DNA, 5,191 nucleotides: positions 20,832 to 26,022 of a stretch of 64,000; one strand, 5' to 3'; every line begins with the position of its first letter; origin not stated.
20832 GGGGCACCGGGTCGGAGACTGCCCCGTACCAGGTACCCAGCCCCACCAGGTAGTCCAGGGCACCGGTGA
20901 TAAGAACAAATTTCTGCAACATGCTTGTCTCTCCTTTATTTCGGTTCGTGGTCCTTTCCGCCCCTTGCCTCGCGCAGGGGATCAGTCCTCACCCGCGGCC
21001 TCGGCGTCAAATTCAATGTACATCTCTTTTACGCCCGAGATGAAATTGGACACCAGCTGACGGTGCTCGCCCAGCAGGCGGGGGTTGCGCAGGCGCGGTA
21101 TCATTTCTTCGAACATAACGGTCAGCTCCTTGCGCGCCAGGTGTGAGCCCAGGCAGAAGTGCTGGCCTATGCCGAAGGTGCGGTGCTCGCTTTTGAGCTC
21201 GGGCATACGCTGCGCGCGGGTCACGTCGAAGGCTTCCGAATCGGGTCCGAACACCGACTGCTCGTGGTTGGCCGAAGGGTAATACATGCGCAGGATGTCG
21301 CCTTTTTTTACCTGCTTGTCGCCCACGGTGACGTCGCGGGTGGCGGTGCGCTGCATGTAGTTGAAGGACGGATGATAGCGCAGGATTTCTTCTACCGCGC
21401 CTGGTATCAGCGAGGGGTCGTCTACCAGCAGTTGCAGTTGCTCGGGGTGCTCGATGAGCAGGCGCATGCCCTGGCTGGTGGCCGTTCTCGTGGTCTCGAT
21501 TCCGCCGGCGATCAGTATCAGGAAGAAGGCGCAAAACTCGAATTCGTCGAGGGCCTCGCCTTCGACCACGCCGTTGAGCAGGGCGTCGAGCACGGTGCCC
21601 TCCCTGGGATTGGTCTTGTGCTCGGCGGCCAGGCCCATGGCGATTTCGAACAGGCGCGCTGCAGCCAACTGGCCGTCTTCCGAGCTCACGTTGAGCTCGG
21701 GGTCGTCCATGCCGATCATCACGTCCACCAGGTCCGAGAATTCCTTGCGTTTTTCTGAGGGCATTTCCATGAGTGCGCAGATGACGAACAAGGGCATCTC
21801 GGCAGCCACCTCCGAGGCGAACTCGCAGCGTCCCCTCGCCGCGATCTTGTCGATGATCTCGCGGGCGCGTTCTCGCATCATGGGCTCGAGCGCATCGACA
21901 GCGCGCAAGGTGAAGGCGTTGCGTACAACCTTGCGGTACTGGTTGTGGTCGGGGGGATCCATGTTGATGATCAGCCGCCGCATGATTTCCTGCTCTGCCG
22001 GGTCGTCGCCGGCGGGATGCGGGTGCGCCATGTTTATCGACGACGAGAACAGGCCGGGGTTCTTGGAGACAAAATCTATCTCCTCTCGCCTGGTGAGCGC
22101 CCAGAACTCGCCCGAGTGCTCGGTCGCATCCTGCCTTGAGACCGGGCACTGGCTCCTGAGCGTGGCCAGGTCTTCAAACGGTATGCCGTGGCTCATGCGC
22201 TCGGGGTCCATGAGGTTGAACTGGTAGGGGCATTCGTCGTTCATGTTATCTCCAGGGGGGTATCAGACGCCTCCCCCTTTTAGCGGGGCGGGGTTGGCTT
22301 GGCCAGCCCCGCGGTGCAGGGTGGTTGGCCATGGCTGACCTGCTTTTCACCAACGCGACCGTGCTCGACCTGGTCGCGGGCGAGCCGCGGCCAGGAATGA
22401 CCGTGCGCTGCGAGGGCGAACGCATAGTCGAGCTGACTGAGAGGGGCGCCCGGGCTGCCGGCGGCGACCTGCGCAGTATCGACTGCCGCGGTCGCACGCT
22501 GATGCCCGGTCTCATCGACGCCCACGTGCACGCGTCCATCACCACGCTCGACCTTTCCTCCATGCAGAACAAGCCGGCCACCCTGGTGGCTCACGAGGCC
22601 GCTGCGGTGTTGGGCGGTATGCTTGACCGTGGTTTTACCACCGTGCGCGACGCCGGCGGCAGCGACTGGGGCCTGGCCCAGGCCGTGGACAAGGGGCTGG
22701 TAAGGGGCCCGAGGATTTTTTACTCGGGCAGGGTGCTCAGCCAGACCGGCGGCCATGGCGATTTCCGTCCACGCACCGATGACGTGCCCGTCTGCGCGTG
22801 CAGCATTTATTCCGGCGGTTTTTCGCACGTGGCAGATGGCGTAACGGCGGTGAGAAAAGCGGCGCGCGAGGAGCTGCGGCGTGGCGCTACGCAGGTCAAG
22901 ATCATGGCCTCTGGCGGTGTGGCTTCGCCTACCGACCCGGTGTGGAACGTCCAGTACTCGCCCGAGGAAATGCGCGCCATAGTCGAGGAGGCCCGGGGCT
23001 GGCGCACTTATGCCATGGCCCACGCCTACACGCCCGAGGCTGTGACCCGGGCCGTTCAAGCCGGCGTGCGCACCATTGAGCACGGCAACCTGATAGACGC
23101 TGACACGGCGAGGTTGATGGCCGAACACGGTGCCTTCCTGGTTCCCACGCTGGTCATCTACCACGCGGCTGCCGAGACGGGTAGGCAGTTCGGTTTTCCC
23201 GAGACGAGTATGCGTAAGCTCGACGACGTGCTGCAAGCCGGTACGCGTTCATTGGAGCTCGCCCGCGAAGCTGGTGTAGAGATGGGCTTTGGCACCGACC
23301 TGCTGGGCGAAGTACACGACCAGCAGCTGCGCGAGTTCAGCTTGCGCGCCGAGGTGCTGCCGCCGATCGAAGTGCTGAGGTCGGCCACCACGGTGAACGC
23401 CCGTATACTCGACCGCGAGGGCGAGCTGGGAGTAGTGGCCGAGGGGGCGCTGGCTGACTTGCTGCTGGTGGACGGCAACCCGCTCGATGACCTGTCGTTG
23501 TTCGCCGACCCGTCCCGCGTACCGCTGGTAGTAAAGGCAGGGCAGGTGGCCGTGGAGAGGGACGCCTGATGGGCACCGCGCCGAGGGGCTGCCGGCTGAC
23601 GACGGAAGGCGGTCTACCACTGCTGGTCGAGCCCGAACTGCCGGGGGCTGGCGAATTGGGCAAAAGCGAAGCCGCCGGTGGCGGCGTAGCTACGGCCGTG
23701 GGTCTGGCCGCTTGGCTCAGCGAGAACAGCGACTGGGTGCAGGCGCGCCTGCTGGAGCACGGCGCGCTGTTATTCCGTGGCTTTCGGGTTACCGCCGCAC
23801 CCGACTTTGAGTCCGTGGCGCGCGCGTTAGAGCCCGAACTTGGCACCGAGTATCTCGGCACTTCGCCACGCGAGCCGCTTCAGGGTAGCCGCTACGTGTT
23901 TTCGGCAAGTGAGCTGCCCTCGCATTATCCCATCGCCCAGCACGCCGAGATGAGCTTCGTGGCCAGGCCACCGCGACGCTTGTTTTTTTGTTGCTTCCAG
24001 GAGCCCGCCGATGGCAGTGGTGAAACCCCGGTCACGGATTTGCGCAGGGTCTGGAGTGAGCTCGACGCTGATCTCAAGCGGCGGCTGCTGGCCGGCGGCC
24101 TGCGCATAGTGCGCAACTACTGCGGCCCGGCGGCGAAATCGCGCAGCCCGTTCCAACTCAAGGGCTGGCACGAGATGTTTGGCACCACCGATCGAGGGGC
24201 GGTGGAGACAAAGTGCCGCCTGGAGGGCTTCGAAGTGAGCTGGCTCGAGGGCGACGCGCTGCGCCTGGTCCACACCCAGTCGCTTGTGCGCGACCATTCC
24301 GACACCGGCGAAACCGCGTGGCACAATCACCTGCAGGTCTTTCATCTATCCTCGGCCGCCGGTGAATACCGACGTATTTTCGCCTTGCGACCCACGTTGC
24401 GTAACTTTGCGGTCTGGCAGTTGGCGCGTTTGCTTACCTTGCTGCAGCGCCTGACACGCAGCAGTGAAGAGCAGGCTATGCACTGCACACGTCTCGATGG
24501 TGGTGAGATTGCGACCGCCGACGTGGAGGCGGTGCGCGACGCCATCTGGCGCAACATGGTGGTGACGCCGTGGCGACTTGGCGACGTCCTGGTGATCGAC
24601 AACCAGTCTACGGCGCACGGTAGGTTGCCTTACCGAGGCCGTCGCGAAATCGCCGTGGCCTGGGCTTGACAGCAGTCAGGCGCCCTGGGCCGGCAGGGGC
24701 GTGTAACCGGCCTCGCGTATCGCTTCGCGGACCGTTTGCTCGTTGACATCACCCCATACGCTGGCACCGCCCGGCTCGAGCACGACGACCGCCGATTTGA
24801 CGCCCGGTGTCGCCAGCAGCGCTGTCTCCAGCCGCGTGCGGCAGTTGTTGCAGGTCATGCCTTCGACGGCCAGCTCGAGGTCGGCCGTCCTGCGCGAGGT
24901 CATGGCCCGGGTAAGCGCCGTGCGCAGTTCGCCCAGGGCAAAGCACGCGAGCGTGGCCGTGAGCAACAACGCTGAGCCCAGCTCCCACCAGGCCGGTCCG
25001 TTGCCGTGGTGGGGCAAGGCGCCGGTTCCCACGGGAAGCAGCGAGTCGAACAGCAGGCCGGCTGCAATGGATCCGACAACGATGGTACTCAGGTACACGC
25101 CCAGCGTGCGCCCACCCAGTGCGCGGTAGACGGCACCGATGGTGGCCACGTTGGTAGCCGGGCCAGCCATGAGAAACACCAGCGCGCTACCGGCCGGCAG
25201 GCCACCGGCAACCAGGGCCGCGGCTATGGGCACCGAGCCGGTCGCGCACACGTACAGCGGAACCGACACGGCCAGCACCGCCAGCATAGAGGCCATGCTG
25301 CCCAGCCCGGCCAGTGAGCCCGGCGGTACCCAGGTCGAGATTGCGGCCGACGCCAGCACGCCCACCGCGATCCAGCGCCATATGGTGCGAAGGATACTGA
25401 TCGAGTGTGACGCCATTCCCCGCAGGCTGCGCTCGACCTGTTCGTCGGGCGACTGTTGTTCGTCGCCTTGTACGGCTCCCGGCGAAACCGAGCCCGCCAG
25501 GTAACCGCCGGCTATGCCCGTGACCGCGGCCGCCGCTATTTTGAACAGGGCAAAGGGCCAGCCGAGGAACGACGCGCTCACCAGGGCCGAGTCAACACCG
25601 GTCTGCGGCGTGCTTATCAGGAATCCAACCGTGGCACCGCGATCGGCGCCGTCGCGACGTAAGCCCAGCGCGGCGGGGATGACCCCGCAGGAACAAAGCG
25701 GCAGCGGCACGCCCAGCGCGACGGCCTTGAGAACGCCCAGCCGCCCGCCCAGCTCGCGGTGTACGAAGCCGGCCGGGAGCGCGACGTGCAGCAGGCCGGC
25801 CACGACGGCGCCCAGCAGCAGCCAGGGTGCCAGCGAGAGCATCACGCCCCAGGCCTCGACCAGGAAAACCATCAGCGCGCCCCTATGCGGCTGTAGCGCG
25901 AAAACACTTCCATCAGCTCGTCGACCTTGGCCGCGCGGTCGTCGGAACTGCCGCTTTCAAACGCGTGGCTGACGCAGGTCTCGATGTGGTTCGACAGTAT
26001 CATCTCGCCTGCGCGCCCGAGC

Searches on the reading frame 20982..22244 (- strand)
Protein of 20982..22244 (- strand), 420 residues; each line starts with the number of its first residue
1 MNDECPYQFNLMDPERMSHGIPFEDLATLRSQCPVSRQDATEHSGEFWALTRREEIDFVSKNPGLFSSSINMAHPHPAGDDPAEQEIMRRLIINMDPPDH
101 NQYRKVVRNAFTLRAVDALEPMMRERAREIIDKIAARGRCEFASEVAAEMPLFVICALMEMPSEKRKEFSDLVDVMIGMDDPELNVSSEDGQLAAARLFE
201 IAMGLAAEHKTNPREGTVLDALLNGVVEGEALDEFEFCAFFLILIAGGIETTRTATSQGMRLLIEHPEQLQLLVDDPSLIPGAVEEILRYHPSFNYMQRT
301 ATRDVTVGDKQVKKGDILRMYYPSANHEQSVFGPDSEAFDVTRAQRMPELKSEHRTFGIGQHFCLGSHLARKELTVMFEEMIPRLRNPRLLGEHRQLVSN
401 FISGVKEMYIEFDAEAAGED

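Call 64: search_protein_families(library=pfam, proteins=[window:20982-22244:-], max_evalue=0.00001)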
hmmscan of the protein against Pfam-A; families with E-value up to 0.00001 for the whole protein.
window:20982-22244:- (420 aa): 1 family
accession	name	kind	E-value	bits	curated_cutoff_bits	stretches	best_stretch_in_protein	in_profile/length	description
PF00067.27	p450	-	1.6e-25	90.2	22.8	2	283-384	327-431/462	Cytochrome P450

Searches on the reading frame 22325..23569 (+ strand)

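Call 64: search_protein_families(library=pfam, proteins=[window:22325-23569:+], max_evalue=0.00001)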
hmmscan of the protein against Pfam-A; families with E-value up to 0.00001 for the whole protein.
window:22325-23569:+ (414 aa): 2 families
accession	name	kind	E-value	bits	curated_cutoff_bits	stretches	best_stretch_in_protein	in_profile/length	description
PF01979.26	Amidohydro_1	-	9.1e-49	167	25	1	58-408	1-344/345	Amidohydrolase family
PF07969.17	Amidohydro_3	-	3.4e-13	50.3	29.7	0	242-409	301-471/472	Amidohydrolase family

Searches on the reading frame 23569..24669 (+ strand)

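Call 64: search_protein_families(library=pfam, proteins=[window:23569-24669:+], max_evalue=0.00001)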
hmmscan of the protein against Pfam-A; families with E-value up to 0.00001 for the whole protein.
window:23569-24669:+ (366 aa): 1 family
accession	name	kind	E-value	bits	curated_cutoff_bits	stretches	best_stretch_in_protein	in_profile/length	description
PF02668.22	TauD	-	3.4e-31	109.5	27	1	45-365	15-267/267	Taurine catabolism dioxygenase TauD, TfdA family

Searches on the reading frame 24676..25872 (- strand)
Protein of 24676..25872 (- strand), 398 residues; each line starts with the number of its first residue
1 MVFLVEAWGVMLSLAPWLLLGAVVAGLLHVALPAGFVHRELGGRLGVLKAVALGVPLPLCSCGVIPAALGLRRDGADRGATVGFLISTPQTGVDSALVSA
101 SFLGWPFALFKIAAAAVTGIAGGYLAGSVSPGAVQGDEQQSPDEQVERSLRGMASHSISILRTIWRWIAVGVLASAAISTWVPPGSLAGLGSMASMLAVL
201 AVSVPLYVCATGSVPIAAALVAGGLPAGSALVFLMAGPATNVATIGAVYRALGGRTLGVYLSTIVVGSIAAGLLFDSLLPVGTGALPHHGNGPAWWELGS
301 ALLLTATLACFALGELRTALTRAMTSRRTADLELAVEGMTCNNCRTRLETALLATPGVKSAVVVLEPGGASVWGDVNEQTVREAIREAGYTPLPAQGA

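Call 64: search_protein_families(library=pfam, proteins=[window:24676-25872:-], max_evalue=0.00001)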
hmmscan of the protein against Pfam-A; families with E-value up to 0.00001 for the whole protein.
window:24676-25872:- (398 aa): 2 families
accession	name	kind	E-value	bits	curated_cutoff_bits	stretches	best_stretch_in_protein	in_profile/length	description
PF03773.19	ArsP_1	-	9.1e-39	133.8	32.3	1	12-275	14-292/294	Predicted permease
PF00403.32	HMA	-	1.5e-12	48.1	24.8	1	334-391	2-62/62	Heavy-metal-associated domain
